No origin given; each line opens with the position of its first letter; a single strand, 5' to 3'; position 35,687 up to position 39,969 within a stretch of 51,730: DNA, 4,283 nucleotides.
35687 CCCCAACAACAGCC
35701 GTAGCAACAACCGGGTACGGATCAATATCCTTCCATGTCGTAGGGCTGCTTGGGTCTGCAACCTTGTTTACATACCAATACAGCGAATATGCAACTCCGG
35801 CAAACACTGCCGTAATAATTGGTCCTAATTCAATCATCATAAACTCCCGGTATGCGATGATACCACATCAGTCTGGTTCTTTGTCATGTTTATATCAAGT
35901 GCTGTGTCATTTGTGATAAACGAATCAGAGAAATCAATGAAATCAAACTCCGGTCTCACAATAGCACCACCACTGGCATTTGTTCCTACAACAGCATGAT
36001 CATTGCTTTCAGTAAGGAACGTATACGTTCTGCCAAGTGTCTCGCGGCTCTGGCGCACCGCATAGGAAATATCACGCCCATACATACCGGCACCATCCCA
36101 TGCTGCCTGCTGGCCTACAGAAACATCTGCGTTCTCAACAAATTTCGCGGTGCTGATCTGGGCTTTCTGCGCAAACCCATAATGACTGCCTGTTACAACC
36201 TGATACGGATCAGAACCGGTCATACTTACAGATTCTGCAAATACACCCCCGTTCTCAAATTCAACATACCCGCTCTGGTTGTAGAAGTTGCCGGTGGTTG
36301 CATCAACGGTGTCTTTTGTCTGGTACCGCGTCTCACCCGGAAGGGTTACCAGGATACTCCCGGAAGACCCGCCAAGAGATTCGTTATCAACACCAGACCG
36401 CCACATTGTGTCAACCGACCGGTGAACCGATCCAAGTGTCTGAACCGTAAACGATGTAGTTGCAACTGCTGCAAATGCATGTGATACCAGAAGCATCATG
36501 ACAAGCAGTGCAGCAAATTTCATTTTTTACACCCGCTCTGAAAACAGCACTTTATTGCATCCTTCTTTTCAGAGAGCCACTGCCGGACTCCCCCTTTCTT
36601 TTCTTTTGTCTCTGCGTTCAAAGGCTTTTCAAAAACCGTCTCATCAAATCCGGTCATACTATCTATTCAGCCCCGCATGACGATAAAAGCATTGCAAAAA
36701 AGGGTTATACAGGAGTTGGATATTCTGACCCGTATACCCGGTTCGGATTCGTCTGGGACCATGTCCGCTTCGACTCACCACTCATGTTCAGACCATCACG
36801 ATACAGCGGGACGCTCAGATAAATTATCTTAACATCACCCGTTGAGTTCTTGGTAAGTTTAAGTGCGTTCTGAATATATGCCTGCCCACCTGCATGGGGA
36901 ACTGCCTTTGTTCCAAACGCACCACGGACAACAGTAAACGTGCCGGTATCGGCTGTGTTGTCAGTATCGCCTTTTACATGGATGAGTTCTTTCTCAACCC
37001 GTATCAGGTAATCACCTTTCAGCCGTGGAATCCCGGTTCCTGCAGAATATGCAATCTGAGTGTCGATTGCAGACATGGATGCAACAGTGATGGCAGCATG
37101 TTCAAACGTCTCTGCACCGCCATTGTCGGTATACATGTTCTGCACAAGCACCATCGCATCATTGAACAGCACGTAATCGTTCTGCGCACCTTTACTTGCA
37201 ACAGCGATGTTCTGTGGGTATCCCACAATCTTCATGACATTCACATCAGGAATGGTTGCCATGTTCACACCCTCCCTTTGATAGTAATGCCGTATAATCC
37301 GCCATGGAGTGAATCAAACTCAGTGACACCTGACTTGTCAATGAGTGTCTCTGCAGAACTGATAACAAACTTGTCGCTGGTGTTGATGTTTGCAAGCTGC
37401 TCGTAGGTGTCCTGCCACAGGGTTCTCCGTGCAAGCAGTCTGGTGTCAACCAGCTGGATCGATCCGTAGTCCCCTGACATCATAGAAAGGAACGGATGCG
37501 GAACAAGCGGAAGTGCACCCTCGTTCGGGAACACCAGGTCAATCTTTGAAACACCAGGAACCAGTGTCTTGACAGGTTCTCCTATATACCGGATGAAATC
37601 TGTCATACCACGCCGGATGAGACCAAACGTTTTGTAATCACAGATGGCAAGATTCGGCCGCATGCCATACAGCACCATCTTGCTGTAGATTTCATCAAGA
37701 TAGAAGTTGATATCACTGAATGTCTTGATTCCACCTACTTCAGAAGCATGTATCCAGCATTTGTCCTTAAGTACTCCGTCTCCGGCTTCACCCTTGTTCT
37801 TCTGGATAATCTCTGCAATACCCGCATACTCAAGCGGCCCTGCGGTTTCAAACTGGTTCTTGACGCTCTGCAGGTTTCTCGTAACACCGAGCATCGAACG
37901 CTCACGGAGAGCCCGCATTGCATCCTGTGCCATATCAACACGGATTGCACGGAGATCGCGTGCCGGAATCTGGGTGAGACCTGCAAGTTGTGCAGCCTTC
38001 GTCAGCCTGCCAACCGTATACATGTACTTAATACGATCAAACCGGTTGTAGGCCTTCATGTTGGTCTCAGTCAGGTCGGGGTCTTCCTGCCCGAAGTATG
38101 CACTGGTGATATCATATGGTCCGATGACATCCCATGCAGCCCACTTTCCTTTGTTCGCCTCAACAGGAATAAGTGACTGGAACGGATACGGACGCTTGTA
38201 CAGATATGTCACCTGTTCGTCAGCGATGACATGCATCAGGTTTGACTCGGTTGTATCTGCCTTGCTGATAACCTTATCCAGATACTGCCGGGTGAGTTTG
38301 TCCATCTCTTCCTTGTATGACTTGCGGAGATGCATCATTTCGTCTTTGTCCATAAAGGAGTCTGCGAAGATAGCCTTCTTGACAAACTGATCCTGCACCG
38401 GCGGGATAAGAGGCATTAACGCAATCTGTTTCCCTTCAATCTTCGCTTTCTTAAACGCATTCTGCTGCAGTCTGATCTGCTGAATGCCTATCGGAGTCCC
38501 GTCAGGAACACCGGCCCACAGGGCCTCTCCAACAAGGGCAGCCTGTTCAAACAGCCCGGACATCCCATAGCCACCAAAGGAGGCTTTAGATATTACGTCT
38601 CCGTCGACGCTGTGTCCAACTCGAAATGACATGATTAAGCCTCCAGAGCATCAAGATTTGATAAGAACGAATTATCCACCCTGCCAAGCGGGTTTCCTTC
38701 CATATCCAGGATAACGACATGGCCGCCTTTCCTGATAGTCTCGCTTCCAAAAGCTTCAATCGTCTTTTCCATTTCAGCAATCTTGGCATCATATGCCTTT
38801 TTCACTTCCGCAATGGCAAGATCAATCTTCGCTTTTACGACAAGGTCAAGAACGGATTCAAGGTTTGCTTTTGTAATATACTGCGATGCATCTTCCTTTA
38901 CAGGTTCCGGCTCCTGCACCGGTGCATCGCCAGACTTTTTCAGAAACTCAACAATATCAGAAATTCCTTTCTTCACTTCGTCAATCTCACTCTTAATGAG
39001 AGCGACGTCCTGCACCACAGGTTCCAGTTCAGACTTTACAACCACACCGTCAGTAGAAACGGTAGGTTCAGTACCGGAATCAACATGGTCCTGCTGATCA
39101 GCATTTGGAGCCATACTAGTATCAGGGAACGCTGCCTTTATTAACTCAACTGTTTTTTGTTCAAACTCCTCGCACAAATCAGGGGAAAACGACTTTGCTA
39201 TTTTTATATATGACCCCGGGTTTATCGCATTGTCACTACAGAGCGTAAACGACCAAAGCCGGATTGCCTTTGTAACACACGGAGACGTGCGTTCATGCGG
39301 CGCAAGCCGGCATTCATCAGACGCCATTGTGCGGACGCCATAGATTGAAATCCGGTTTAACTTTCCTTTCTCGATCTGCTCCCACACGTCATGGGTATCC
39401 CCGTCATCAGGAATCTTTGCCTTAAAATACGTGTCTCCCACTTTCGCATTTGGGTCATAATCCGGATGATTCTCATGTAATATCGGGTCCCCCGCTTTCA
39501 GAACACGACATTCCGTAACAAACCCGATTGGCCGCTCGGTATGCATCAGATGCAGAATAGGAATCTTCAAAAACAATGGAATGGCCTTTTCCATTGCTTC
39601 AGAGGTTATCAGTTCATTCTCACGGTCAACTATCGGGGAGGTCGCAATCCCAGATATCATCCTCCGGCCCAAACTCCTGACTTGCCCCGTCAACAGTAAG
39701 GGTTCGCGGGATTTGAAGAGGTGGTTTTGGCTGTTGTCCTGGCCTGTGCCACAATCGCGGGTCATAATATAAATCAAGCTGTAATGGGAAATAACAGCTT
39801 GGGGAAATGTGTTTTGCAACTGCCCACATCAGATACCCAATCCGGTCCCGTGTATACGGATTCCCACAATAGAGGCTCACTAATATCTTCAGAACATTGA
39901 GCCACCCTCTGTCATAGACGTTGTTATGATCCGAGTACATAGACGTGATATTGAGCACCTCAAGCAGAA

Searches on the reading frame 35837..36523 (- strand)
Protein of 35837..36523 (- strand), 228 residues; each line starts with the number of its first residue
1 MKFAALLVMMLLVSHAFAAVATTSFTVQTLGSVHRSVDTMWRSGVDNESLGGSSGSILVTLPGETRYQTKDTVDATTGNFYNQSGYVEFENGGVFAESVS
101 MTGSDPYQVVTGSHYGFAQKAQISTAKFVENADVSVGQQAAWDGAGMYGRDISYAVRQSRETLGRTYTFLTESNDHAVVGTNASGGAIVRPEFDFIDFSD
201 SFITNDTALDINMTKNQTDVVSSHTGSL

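Call 10: search_protein_families(library=pfam, proteins=[window:35837-36523:-], max_evalue=0.01)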
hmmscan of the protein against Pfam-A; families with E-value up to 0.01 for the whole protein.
window:35837-36523:- (228 aa): 0 families

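Call 72: search_dna_similar(query=window:35837-36523:-, collection=phages, mode=protein, max_rows=15, max_evalue=0.01)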
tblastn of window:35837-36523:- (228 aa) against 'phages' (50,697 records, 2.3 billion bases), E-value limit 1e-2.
No match.

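Call 73: search_solved_structures(query=window:35837-36523:-, max_evalue=10)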
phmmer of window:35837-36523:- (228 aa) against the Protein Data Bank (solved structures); distinct sequences matched with E-value up to 10: 3.
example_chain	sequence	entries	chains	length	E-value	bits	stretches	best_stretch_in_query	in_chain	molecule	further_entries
4rey_A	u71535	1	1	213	0.33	14.1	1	103-156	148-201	Golgi reassembly-stacking protein 1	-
6g8w_A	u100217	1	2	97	0.67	13.1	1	103-155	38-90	Golgi reassembly-stacking protein 1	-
4kfv_A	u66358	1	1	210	1.4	12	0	104-155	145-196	Golgi reassembly-stacking protein 1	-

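Call 74: find_related_loci(query=window:35837-36523:-, collection=viral_contigs, flank=3000)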
Query window:35837-36523:- (228 aa) in viral_contigs; peptide patterns used: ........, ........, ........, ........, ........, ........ (x = any residue, [..] = any of these).
9 stretches matched a pattern; 1 encode a relative of the query (tblastn E <= 1e-3); 1 distinct loci.
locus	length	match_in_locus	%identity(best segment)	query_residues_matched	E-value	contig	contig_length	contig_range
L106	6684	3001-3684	70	1-228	2e-110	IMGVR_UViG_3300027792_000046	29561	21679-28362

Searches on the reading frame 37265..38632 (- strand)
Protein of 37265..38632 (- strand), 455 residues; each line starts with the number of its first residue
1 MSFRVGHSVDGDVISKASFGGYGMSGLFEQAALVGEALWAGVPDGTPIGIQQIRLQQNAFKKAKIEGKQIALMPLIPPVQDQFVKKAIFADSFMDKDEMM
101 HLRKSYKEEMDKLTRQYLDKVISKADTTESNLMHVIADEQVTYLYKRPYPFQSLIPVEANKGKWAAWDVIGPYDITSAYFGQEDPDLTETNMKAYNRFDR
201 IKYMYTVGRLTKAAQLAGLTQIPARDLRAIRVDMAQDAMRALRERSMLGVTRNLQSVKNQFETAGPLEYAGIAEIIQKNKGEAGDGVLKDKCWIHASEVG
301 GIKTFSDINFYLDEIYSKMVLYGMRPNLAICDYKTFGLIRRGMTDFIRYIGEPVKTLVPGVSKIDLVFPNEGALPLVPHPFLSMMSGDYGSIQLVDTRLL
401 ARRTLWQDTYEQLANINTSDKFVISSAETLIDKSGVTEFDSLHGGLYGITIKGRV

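Call 3: search_protein_families(library=pfam, proteins=[window:37265-38632:-], max_evalue=0.01)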
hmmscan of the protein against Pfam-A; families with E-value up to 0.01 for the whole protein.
window:37265-38632:- (455 aa): 0 families

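Call 4: search_protein_families(library=phrogs, proteins=[window:37265-38632:-], max_evalue=0.01)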
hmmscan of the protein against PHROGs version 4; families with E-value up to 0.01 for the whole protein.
window:37265-38632:- (455 aa): 0 families

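Call 32: find_related_loci(query=A2, collection=genome_contigs, flank=10000)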
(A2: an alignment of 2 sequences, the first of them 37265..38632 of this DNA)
Query A2 (455 aa) in genome_contigs; peptide patterns used: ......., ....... (x = any residue, [..] = any of these).
260 stretches matched a pattern, but none encodes a relative of the query by tblastn (E <= 1e-3).

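Call 71: search_dna_similar(query=window:37265-38632:-, collection=phages, mode=protein, max_rows=15, max_evalue=0.001)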
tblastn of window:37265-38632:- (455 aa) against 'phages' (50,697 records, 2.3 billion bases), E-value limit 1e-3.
No match.

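Call 75: find_related_loci(query=A2, collection=viral_contigs, flank=3000)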
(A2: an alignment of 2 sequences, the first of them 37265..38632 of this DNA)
Query A2 (455 aa) in viral_contigs; peptide patterns used: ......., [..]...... (x = any residue, [..] = any of these).
56 stretches matched a pattern; 5 encode a relative of the query (tblastn E <= 1e-3); 4 distinct loci.
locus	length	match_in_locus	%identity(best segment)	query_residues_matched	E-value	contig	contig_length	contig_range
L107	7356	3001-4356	89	1-455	0e+0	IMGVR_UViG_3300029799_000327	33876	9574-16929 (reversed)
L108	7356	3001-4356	87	1-455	0e+0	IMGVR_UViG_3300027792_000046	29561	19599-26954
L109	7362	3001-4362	88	1-455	0e+0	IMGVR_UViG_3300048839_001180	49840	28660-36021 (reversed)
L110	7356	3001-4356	89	1-455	0e+0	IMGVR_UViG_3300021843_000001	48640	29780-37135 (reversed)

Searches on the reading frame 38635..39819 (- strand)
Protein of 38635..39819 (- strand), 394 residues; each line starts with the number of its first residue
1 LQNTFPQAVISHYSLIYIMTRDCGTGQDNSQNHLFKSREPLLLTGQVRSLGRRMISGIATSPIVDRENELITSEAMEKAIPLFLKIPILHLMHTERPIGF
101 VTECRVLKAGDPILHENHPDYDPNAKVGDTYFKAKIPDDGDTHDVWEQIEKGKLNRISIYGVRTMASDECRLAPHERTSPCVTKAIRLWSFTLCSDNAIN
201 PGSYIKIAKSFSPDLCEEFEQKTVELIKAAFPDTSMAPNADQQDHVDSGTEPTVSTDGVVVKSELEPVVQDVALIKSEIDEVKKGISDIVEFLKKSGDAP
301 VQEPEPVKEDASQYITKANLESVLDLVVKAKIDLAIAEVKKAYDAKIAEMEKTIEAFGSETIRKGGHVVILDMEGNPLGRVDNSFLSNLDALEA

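Call 3: search_protein_families(library=pfam, proteins=[window:38635-39819:-], max_evalue=0.01)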
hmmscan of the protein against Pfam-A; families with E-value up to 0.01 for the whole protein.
window:38635-39819:- (394 aa): 1 family
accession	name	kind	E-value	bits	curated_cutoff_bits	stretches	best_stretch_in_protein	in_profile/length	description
PF14550.11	Peptidase_S78_2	-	1.2e-05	25.7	24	1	54-162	14-121/126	Putative phage serine protease XkdF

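Call 4: search_protein_families(library=phrogs, proteins=[window:38635-39819:-], max_evalue=0.01)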
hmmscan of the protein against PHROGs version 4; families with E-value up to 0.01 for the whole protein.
window:38635-39819:- (394 aa): 3 families
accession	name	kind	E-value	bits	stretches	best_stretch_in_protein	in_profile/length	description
phrog_21715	-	unknown function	0.00035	21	1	54-110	20-76/381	-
phrog_30146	-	unknown function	0.0025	18.8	1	42-107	9-70/79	-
phrog_13361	-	unknown function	0.0098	16.8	0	42-107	9-70/132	-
